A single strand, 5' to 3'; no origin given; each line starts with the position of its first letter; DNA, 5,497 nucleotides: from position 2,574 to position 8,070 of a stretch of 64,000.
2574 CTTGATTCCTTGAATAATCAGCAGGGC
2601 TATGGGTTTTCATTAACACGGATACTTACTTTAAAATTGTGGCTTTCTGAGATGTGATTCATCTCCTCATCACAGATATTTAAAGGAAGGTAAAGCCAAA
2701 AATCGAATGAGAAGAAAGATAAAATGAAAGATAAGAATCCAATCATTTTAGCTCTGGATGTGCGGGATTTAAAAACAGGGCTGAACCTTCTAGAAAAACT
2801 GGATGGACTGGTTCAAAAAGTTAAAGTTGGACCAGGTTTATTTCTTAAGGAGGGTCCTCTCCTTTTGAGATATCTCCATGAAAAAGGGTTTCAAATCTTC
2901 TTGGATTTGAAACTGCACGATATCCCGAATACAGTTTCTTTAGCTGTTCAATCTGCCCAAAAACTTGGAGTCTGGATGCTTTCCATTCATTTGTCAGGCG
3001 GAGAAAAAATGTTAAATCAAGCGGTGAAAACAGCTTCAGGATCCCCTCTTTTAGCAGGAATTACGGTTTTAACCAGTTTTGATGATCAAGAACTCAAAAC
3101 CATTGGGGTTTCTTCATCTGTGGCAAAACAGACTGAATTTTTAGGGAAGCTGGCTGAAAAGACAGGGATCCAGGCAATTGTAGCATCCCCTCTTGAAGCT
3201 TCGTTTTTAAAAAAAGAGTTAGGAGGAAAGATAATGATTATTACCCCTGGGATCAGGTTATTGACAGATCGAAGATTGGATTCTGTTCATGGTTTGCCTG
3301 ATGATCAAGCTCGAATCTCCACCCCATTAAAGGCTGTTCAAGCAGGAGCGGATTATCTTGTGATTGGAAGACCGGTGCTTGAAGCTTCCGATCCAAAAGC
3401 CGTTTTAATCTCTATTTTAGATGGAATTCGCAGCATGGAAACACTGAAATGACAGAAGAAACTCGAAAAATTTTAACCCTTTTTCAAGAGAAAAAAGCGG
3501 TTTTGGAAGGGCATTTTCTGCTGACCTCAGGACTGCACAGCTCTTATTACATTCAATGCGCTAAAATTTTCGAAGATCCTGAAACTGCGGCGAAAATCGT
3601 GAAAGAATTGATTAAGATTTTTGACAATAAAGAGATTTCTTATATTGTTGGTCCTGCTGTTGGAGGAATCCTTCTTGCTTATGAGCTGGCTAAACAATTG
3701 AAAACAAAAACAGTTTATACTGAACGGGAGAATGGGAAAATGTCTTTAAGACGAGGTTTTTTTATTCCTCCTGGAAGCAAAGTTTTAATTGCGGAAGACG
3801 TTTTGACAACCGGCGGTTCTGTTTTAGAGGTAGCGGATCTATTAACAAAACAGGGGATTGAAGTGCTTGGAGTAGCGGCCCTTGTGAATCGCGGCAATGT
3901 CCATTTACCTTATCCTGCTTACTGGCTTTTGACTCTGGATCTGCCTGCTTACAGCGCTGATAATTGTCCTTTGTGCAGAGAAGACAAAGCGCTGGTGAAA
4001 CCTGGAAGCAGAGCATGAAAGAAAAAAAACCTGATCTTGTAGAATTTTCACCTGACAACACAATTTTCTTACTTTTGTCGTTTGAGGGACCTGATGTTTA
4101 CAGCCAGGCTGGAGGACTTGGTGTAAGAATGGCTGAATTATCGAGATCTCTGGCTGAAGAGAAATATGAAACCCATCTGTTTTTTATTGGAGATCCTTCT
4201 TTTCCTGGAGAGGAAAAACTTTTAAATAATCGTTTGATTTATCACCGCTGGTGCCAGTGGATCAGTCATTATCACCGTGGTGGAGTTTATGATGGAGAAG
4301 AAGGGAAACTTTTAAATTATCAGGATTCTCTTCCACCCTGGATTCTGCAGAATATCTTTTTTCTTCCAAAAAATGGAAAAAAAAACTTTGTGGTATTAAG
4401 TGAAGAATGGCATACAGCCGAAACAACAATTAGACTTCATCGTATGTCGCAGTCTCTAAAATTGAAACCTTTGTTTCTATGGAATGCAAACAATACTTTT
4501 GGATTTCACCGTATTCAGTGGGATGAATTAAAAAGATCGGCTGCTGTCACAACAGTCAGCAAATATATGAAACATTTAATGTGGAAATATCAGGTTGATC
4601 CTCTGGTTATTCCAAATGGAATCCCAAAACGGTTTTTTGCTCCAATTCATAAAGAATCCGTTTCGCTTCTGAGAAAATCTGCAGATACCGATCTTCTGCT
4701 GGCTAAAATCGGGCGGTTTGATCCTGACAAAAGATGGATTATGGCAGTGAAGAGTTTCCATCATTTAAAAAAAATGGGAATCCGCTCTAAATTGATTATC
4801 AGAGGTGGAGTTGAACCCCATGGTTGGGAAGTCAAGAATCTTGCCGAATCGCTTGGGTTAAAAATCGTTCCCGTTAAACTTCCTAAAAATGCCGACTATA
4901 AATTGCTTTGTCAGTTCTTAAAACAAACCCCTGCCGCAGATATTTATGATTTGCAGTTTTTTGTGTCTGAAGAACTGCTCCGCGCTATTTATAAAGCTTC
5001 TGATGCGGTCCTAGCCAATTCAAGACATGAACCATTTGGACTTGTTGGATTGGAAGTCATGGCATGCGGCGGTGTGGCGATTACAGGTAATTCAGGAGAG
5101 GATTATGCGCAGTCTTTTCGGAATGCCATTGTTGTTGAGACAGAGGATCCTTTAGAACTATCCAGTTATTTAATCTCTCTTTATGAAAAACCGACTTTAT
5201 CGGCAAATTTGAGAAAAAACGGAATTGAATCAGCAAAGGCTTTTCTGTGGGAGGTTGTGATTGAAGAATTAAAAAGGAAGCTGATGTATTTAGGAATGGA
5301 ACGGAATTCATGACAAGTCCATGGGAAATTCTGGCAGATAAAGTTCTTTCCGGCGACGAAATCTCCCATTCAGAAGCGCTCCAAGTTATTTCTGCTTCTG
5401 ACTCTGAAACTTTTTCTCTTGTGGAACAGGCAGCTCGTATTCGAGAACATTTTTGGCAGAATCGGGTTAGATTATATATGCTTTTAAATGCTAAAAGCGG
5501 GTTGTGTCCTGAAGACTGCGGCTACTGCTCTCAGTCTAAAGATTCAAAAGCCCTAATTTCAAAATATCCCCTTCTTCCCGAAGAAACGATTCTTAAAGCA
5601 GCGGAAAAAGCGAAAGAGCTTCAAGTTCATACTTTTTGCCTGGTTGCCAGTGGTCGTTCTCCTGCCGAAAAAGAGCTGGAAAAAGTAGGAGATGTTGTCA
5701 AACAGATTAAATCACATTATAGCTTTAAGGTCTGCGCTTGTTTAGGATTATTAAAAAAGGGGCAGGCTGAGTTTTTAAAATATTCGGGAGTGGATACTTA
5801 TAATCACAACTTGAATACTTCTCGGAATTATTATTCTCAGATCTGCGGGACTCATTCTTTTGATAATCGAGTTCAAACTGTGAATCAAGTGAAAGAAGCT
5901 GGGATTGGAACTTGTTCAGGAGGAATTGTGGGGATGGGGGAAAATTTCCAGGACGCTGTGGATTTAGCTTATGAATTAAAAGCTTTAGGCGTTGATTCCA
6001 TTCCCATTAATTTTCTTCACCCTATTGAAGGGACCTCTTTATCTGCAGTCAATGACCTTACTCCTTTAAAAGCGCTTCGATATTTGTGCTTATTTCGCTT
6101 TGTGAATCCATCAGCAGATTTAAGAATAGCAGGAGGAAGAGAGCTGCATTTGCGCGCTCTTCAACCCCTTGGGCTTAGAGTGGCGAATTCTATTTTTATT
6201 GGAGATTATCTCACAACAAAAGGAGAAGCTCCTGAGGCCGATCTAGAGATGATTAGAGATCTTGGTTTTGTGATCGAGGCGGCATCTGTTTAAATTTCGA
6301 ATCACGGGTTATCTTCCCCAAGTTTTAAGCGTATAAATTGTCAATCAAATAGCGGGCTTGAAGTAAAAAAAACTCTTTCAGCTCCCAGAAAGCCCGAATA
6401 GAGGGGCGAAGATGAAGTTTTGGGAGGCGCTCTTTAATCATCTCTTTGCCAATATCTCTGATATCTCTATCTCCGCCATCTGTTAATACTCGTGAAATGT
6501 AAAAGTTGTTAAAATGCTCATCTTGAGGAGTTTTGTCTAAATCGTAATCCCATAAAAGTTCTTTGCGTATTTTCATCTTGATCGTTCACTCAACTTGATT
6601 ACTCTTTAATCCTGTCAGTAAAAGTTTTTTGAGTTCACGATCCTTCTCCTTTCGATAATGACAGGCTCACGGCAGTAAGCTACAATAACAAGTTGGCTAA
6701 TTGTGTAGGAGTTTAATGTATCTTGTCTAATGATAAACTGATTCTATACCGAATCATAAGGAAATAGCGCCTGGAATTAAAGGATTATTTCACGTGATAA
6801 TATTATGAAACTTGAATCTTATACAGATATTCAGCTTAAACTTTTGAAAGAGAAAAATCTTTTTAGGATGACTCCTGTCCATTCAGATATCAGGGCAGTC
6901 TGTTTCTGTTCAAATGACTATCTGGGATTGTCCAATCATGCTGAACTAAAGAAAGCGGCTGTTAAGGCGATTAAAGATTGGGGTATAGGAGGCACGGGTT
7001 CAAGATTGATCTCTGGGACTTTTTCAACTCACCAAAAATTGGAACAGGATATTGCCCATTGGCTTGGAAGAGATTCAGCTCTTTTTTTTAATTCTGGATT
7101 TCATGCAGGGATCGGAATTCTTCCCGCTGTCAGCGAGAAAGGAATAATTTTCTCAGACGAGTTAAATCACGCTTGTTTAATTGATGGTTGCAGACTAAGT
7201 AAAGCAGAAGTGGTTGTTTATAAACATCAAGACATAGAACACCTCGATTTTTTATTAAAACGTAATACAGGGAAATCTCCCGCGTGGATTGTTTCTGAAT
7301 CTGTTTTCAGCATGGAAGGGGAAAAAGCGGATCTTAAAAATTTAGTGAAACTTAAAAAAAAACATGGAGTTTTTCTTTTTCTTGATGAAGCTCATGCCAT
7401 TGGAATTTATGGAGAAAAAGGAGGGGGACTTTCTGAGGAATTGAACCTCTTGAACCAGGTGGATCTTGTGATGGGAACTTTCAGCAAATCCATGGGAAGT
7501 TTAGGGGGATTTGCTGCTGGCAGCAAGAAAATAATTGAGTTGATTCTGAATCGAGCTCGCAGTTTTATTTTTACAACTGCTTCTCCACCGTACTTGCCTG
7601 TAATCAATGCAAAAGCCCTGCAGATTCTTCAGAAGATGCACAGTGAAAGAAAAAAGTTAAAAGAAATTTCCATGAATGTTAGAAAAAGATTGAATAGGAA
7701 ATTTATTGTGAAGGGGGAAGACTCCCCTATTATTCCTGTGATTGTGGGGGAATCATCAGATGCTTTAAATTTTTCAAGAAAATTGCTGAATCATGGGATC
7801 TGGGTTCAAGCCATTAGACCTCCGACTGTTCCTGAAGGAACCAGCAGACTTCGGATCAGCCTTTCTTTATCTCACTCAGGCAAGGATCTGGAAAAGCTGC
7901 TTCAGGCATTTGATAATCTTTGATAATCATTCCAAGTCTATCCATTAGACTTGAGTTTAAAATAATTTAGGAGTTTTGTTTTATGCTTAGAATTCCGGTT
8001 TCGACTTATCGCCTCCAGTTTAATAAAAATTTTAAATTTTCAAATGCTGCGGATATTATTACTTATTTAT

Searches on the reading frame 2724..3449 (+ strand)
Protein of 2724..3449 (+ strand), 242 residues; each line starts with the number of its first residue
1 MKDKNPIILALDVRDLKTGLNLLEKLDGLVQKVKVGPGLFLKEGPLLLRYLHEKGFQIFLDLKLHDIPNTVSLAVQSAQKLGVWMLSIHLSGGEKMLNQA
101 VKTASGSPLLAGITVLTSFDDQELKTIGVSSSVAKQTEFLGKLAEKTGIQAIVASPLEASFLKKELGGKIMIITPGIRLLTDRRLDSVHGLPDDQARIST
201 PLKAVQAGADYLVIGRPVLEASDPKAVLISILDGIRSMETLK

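Call 29: search_protein_families(library=pfam, proteins=[window:2724-3449:+], max_evalue=0.001)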
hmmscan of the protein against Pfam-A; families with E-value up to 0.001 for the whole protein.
window:2724-3449:+ (242 aa): 1 family
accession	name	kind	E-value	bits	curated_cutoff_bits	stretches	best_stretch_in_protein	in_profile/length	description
PF00215.30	OMPdecase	-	3.3e-44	151.8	27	1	6-228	2-218/221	Orotidine 5'-phosphate decarboxylase / HUMPS family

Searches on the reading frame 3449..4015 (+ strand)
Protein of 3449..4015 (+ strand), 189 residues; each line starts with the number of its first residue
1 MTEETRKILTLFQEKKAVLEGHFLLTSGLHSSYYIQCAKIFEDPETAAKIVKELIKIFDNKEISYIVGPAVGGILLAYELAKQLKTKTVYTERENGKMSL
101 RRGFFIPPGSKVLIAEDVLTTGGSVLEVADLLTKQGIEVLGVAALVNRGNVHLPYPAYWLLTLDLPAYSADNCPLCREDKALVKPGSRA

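Call 29: search_protein_families(library=pfam, proteins=[window:3449-4015:+], max_evalue=0.001)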
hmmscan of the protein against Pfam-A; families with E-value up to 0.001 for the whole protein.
window:3449-4015:+ (189 aa): 1 family
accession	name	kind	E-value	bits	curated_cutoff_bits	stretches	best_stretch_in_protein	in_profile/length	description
PF00156.33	Pribosyltran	-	4.2e-16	59.1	26.3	1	48-150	12-128/158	Phosphoribosyl transferase domain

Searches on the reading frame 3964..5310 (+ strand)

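Call 29: search_protein_families(library=pfam, proteins=[window:3964-5310:+], max_evalue=0.001)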
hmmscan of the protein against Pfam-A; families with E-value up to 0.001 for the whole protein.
window:3964-5310:+ (449 aa): 4 families
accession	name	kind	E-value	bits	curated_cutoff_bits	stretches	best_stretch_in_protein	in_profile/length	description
PF00534.26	Glycos_transf_1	-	1.6e-18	67.3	26.4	1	240-421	12-170/172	Glycosyl transferases group 1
PF13692.12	Glyco_trans_1_4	-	4.7e-10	40.3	27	1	333-408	66-141/142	Glycosyl transferases group 1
PF13439.12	Glyco_transf_4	-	3.6e-09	37.3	28.5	0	182-220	125-166/170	Glycosyltransferase Family 4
PF20706.3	GT4-conflict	-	0.00073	19.1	26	0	327-369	263-305/385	Family 4 Glycosyltransferase in conflict systems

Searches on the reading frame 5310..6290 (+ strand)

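Call 29: search_protein_families(library=pfam, proteins=[window:5310-6290:+], max_evalue=0.001)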
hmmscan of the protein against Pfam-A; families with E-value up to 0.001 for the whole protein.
window:5310-6290:+ (327 aa): 2 families
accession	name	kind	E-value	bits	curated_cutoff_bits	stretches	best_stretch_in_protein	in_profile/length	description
PF06968.18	BATS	-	1e-25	90.1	22.2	1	232-320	1-87/88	Biotin and Thiamin Synthesis associated domain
PF04055.27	Radical_SAM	-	3.4e-20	73.3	29.5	1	65-219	6-162/166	Radical SAM superfamily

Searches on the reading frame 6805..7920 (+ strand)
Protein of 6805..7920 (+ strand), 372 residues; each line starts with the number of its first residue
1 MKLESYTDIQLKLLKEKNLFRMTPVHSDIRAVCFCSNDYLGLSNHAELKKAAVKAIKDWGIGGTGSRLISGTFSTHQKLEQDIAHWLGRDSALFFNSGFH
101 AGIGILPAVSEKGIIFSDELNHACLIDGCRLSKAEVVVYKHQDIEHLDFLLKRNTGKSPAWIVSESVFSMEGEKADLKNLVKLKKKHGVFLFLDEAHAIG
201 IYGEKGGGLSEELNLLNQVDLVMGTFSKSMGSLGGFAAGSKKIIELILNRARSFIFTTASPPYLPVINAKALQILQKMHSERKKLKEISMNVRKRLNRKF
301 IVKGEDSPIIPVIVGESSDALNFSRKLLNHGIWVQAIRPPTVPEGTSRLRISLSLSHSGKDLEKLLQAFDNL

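Call 29: search_protein_families(library=pfam, proteins=[window:6805-7920:+], max_evalue=0.001)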
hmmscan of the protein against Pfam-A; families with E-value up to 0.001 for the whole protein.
window:6805-7920:+ (372 aa): 2 families
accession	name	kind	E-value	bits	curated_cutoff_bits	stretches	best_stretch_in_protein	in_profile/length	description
PF00155.27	Aminotran_1_2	-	3e-62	211.3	19.7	1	34-369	6-361/361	Aminotransferase class I and II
PF01041.23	DegT_DnrJ_EryC1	-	0.00093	18.9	19.8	0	170-201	121-152/360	DegT/DnrJ/EryC1/StrS aminotransferase family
